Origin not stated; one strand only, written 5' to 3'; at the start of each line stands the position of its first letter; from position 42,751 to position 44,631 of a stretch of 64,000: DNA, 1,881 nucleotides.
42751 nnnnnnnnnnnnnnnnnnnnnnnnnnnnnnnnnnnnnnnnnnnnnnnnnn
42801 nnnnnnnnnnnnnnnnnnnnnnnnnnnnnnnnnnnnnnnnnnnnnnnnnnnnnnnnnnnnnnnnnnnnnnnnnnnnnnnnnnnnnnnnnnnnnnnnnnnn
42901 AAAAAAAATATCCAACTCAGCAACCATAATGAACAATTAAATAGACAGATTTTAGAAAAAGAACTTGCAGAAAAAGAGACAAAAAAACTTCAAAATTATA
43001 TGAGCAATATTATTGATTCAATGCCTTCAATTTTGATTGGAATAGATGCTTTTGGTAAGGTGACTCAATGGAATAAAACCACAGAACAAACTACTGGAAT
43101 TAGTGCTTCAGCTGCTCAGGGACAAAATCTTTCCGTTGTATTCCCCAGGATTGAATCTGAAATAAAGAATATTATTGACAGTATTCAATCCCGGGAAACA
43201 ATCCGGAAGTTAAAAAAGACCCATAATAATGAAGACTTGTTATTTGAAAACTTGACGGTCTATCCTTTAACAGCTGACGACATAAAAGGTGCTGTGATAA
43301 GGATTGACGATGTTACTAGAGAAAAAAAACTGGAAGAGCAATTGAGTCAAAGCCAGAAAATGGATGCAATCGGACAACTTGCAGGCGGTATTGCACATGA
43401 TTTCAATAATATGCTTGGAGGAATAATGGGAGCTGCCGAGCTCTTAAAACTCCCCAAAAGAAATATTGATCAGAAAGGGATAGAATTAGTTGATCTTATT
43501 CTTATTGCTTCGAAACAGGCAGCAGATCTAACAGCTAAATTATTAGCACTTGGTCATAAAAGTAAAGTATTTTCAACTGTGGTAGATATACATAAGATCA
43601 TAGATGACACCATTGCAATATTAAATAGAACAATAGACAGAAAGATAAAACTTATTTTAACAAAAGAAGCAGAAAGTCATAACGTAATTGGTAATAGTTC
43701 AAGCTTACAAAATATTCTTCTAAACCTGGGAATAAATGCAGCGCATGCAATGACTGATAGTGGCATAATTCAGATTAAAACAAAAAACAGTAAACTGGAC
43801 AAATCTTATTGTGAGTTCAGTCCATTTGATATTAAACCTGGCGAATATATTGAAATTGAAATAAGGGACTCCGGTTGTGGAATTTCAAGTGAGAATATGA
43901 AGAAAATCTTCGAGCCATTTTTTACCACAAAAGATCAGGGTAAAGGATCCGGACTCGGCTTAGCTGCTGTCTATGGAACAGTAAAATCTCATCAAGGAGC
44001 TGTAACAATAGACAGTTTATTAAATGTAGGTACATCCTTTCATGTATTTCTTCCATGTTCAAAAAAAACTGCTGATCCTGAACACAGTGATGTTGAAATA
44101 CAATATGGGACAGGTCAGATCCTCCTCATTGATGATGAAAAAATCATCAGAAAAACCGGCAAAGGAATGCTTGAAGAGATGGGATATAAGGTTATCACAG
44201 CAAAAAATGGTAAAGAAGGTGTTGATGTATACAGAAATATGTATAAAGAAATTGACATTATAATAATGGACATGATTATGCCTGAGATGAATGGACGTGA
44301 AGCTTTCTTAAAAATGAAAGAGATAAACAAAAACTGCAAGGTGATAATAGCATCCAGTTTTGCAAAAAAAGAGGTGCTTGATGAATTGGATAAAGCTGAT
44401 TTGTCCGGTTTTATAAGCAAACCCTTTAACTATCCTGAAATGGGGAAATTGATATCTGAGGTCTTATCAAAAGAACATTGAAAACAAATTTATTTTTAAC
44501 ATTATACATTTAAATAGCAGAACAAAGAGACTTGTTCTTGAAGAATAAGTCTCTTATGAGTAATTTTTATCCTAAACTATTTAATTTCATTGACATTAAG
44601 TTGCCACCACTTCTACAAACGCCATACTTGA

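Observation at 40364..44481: Large hybrid sensor kinase split by a frameshift at an A10 homopolymer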

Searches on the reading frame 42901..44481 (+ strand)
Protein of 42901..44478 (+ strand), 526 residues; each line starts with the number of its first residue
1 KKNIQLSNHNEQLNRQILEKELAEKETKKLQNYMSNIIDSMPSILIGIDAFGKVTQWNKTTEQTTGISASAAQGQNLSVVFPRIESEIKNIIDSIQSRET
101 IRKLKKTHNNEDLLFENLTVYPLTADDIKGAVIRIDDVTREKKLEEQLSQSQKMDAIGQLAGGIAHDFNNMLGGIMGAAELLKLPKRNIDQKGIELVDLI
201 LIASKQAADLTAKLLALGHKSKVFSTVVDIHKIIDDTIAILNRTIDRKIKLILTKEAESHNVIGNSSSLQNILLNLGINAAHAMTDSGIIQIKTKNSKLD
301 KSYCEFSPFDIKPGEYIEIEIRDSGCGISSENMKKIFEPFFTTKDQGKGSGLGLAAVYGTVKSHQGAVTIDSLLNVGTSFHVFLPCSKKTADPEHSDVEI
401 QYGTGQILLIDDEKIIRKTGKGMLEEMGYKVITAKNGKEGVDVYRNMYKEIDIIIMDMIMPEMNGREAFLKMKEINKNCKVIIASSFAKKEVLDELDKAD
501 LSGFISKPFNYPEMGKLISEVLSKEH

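Call 6: search_protein_families(library=pfam, proteins=[window:42901-44478:+], max_evalue=0.01)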
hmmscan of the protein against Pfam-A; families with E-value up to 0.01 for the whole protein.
window:42901-44478:+ (526 aa): 6 families
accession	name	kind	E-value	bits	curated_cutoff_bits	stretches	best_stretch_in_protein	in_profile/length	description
PF00072.30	Response_reg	-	1.2e-21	77.4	30.2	1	407-516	1-108/111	Response regulator receiver domain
PF02518.31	HATPase_c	-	1.2e-18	68.1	26.4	1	265-386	2-109/111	Histidine kinase-, DNA gyrase B-, and HSP90-like ATPase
PF00989.32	PAS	-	4e-10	40.1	22.6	1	34-137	3-112/113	PAS fold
PF13426.13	PAS_9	-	1e-05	26.2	27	1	44-139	4-102/103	PAS domain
PF00512.31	HisKA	-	1.5e-05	25.4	26.9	1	158-218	3-61/66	His Kinase A (phospho-acceptor) domain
PF03698.18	UPF0180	-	0.0068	17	25.4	0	423-497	15-75/77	Uncharacterised protein family (UPF0180)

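Call 12: find_encoding_contigs(protein=window:43000-44481:+, flank=6000, max_places=10)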
Protein window:43000-44481:+ (493 aa): no gene with exactly this product is on record in the collection.

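Call 15: list_cluster_members(proteins=[P0001, window:43000-44478:+])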
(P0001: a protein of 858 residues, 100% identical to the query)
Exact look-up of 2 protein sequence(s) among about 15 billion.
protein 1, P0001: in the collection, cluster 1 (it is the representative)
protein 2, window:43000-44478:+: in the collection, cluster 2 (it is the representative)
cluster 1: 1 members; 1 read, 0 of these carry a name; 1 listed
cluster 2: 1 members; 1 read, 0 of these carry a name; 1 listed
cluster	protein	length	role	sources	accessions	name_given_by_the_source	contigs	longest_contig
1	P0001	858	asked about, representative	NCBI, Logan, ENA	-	-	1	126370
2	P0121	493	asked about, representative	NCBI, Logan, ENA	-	-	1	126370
